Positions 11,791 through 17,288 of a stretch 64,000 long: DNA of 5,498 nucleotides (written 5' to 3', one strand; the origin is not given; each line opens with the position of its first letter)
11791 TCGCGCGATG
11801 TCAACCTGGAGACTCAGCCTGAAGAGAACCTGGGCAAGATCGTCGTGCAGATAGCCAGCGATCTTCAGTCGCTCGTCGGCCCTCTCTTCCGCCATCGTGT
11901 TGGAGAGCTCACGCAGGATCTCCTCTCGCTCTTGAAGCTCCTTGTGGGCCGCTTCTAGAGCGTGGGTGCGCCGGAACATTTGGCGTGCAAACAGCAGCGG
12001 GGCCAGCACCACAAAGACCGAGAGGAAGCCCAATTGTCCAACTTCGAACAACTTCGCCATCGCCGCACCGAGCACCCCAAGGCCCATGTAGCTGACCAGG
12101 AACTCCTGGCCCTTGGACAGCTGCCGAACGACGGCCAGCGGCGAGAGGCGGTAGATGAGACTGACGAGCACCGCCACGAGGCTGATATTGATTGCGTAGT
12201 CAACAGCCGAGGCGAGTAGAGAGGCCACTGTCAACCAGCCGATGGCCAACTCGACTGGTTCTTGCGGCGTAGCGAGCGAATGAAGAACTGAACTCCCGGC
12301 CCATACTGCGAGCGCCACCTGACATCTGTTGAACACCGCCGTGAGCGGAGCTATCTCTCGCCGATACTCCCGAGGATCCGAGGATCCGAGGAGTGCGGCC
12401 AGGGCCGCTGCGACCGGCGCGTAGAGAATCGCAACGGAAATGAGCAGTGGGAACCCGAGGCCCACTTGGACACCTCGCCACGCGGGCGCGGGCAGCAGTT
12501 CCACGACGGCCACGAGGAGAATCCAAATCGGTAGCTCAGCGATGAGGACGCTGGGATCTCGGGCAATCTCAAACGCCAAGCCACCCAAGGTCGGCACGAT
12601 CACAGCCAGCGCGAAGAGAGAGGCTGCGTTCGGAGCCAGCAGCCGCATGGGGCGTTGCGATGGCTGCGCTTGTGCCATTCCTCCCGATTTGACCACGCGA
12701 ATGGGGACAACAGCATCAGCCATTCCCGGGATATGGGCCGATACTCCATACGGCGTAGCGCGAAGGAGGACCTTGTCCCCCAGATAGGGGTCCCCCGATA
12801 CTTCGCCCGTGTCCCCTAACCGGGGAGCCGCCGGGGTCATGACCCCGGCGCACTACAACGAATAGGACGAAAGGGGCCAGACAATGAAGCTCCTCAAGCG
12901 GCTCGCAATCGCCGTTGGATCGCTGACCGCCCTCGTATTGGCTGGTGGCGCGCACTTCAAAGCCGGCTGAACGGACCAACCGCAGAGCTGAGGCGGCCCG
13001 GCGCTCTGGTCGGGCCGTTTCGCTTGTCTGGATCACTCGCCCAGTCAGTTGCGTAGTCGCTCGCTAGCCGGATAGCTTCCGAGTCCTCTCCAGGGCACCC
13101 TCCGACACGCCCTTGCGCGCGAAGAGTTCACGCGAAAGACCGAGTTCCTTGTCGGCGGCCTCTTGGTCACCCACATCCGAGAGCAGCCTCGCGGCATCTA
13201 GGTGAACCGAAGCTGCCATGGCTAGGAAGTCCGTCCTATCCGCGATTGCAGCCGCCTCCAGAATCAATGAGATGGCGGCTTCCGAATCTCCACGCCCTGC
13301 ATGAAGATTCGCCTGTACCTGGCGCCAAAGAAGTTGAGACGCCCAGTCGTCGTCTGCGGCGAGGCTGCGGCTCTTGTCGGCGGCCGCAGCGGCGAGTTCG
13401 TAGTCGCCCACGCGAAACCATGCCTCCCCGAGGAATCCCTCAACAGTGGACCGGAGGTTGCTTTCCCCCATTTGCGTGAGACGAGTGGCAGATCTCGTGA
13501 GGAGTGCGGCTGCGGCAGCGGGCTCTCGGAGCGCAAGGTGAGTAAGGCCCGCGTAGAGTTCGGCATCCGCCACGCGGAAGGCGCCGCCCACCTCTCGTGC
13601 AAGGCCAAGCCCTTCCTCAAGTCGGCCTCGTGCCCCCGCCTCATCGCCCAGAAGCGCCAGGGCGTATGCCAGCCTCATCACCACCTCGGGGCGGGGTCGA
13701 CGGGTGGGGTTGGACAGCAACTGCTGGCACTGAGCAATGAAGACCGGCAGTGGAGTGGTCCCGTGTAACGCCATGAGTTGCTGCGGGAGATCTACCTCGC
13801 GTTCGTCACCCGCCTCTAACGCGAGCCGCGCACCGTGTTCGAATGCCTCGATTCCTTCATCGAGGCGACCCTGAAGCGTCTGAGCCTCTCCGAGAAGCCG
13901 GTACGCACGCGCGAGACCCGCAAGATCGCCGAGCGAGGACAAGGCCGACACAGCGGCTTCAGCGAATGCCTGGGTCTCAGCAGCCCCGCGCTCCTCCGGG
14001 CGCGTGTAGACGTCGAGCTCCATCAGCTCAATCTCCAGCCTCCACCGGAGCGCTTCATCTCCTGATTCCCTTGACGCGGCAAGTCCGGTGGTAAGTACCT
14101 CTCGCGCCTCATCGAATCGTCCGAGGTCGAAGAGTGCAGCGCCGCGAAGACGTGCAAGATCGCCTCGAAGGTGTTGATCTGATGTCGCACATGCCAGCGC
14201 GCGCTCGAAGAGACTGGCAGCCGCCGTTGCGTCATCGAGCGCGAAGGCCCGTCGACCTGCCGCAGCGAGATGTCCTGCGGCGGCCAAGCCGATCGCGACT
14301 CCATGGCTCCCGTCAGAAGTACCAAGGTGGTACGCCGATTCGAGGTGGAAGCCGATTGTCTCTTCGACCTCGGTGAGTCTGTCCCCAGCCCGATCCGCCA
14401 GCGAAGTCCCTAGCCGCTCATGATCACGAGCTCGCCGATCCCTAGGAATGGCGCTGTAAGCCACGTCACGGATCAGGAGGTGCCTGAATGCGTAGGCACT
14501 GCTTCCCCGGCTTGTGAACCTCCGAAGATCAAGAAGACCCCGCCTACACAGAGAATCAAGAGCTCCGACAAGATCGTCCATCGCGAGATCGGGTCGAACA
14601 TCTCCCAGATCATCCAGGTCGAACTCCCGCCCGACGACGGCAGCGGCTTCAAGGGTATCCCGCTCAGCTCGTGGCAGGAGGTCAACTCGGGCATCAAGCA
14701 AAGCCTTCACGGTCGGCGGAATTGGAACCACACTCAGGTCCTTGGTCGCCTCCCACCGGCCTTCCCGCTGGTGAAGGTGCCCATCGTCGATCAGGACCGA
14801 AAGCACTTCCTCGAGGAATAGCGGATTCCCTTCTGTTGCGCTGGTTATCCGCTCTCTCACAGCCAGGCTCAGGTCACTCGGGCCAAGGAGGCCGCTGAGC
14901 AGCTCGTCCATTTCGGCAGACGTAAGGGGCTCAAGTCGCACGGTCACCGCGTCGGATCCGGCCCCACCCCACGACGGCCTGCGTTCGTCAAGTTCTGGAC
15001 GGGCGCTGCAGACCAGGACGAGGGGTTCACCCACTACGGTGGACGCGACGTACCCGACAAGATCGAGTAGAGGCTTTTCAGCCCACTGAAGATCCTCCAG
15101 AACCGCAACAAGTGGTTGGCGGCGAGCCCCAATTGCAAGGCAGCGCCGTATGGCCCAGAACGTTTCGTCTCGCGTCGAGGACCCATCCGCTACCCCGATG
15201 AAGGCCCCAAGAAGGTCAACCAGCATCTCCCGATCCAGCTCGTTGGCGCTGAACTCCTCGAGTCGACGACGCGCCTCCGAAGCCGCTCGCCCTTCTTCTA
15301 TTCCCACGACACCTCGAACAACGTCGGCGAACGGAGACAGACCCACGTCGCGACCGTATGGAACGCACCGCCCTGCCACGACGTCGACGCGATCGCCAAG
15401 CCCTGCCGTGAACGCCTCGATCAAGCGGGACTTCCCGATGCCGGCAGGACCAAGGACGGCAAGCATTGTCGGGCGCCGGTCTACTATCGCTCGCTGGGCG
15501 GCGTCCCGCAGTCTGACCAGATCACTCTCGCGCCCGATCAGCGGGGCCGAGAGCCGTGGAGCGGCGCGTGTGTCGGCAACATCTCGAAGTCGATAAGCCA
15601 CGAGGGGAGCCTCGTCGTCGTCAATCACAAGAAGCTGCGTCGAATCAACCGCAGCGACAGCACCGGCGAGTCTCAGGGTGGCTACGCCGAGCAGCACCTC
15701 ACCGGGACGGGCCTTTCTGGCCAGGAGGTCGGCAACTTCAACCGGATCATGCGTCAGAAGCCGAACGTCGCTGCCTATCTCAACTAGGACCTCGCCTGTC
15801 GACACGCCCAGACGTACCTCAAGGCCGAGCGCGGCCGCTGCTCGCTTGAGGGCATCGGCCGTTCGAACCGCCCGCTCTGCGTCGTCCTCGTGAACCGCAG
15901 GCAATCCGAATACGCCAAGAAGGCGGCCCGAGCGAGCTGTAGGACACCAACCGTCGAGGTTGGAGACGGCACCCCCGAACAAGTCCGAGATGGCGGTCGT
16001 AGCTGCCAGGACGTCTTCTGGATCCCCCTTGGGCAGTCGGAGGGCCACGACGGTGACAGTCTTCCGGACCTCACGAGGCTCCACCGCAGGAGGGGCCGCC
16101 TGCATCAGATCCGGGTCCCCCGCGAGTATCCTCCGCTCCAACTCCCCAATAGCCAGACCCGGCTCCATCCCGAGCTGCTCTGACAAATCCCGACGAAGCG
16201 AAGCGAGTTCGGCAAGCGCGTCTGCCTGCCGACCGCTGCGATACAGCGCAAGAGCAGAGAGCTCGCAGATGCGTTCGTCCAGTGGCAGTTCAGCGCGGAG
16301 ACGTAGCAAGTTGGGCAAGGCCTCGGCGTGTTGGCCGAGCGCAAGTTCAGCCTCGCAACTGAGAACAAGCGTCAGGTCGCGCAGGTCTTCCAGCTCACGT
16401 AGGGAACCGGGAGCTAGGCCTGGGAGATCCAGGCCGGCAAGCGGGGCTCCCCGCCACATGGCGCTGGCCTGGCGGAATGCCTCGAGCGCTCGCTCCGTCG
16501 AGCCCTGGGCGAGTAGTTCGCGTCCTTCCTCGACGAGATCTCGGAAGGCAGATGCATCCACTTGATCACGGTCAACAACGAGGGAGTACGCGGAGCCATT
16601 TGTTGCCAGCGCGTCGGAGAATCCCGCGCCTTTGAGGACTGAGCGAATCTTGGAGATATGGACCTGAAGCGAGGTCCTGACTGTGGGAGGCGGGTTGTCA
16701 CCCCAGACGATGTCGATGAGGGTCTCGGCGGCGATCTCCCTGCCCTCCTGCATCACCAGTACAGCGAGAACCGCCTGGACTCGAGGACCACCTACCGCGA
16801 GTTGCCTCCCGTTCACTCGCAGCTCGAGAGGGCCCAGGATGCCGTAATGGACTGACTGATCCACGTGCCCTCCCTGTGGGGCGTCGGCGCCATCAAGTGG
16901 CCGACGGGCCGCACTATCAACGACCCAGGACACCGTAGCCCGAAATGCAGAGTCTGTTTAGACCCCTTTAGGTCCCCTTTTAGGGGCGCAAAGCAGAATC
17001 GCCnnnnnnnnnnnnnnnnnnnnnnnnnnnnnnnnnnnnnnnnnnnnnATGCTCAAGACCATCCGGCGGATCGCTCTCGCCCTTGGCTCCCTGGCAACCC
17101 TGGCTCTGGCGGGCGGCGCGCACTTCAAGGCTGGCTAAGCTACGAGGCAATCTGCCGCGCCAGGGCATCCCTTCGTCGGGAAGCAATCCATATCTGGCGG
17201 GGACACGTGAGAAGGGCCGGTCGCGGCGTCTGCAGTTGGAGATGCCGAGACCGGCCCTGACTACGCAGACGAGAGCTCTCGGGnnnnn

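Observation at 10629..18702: Candidate peptide-signalling or kinase-modulating module: signal-peptide-only precursors, two orphan kinases and a TPR-bearing SARP/STAND regulator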

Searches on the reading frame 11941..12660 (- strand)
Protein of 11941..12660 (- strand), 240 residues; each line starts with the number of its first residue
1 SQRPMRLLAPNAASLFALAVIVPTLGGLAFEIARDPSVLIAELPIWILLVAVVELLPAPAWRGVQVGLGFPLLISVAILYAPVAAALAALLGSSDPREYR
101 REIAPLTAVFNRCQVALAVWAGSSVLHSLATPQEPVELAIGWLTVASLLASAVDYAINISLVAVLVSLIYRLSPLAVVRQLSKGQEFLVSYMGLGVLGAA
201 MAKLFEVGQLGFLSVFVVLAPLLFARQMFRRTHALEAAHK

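Call 26: find_related_loci(query=A1, collection=metagenome_contigs, flank=4000)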
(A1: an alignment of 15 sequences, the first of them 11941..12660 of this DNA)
Query A1 (240 aa) in metagenome_contigs; peptide patterns used: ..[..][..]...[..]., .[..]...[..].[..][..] (x = any residue, [..] = any of these).
589 stretches matched a pattern; 440 encode a relative of the query (tblastn E <= 1e-3); the best 80 are kept; 80 distinct loci.
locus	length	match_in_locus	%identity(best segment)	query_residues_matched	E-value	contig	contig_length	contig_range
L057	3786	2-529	99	65-240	9e-112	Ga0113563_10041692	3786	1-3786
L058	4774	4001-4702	58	3-240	3e-81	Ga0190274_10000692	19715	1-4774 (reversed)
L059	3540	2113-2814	58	3-240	2e-81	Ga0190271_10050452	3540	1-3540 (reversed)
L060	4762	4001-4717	60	1-240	2e-76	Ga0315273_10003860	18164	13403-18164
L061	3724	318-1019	58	3-240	7e-76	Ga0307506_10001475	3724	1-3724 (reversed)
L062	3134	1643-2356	55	3-240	1e-71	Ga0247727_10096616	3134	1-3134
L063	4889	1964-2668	52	2-239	6e-70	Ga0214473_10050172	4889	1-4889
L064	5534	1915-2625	51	1-240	9e-70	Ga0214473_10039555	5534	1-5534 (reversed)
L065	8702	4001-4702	58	3-240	4e-69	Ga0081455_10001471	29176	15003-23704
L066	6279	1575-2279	53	1-240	7e-68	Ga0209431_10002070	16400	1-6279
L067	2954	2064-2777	51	2-239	4e-68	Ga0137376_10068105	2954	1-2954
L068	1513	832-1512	53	5-233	5e-71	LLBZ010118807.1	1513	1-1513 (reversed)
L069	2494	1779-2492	51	2-239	3e-67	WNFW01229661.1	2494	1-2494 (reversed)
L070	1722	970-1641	52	11-239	4e-68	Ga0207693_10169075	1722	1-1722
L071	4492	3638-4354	51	1-239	3e-65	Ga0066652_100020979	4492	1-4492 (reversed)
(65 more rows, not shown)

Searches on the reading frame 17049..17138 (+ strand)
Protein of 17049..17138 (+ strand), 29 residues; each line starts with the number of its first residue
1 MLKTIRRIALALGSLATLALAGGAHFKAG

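Call 5: search_protein_families(library=pfam, proteins=[window:17049-17138:+], max_evalue=0.01)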
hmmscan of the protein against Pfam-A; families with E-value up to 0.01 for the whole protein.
window:17049-17138:+ (29 aa): 0 families

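Call 6: search_protein_families(library=ncbifam, proteins=[window:17049-17135:+], max_evalue=1)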
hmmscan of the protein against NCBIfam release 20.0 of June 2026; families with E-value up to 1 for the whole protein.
seq(29 aa): 0 families

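Call 12: search_dna_similar(query=window:17049-17135:+, collection=plasmids, mode=protein, max_evalue=10, max_rows=30)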
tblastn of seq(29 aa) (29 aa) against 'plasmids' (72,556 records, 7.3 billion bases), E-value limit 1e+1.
No match.
